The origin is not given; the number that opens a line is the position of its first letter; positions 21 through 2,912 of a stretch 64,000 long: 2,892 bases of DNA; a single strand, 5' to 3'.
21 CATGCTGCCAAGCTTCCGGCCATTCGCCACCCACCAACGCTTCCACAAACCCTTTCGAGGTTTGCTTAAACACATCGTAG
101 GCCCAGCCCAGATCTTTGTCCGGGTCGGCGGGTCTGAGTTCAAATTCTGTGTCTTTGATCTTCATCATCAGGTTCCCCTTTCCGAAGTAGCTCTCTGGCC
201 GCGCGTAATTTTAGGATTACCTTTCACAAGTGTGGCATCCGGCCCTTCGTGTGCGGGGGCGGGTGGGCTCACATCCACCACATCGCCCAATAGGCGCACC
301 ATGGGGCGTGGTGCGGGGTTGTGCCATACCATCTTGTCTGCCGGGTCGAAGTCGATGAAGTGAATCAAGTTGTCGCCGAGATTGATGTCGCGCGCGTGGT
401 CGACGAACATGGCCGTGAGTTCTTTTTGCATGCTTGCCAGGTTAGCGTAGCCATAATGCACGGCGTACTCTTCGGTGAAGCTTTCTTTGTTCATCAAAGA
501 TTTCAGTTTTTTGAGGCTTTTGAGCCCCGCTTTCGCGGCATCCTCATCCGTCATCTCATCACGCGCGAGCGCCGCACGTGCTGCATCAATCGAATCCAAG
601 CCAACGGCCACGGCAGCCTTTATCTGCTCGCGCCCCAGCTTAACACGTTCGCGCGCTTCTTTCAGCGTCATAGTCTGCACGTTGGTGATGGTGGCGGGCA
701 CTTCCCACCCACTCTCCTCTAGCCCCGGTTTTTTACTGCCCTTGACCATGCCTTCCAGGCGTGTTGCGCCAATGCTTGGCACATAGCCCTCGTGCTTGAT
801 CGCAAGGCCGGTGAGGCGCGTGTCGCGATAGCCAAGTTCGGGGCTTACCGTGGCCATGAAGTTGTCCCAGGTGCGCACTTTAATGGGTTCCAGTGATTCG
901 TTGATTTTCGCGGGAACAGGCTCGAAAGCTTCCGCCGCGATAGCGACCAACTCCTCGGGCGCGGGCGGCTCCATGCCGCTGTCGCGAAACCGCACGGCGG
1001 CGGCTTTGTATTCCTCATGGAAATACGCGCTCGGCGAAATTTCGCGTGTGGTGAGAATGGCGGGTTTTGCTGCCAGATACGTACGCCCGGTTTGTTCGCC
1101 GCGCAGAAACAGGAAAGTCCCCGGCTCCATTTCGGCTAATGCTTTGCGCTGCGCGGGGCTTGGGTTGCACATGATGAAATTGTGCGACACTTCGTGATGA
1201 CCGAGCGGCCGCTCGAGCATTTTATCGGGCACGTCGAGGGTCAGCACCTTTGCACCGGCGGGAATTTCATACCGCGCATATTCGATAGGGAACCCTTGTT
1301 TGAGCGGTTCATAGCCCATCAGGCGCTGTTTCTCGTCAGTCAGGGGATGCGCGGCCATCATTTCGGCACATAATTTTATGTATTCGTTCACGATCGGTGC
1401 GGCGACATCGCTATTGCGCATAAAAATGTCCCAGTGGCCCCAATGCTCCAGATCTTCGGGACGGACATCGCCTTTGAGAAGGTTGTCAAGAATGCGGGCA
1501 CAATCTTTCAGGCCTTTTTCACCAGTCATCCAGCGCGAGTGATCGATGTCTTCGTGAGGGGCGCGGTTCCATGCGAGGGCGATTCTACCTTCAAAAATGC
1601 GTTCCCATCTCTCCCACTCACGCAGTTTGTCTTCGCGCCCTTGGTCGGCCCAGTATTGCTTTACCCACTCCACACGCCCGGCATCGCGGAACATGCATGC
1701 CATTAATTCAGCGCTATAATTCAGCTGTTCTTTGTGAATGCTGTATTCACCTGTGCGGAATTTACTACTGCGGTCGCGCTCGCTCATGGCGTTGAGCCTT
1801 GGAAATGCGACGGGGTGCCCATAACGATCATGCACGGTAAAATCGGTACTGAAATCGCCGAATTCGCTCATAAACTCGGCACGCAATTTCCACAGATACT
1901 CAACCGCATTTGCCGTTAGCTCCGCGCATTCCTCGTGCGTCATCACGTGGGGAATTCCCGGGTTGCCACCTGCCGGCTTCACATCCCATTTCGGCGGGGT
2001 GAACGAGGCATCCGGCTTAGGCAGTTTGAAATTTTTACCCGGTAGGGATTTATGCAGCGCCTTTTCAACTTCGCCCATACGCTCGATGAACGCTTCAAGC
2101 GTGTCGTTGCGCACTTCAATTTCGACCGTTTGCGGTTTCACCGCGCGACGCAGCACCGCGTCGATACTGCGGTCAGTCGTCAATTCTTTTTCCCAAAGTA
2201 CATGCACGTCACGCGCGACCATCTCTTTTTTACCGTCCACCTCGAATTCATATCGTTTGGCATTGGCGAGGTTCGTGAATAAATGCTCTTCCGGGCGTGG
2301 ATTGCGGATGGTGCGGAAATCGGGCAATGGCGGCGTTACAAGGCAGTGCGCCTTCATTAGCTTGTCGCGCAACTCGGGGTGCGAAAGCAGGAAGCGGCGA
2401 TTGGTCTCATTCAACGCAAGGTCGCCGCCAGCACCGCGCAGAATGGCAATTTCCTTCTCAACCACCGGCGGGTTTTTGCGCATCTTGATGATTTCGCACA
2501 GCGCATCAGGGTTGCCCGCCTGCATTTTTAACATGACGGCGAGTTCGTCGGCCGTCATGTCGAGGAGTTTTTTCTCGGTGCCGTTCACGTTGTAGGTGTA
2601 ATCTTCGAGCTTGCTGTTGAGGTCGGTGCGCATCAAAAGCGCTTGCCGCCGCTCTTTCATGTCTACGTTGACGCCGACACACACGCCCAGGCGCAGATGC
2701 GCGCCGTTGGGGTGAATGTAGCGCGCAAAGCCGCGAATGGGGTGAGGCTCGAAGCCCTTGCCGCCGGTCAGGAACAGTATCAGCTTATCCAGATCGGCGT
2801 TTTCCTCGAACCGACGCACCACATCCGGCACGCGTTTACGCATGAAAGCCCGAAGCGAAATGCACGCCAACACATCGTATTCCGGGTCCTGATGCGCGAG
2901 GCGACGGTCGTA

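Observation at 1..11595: Gap-free five-gene operon of giant nuclease-like proteins facing deoC: candidate undescribed nucleic-acid degradation/salvage (or effector/defence) system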

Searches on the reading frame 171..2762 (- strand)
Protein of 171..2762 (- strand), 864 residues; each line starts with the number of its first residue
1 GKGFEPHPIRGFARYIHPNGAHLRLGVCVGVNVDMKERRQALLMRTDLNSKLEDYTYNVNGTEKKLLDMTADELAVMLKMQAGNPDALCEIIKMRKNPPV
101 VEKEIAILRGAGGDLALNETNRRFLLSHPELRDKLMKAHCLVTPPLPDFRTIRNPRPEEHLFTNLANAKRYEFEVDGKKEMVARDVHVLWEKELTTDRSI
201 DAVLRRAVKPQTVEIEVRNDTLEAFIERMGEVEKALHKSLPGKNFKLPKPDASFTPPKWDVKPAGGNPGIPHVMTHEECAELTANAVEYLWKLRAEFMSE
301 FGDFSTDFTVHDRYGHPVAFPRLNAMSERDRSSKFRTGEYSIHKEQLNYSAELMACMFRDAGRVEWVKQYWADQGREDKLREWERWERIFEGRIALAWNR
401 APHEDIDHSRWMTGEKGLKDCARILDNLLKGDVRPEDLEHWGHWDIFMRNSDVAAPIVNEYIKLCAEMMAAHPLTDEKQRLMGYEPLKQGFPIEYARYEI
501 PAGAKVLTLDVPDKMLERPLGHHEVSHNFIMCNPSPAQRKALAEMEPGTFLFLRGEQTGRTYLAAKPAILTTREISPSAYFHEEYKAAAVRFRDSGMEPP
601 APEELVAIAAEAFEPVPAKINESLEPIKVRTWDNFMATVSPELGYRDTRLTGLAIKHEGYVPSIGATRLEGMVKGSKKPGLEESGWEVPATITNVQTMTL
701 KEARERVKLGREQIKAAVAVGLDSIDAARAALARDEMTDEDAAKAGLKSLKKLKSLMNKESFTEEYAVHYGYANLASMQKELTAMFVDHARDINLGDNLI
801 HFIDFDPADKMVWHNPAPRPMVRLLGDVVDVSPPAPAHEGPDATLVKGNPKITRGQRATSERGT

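Call 94: search_solved_structures(query=A4, max_evalue=10, show_alignments=0)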
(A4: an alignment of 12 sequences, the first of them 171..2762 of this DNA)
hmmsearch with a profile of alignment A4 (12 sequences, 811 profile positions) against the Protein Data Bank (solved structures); distinct sequences matched with E-value up to 10: 0.
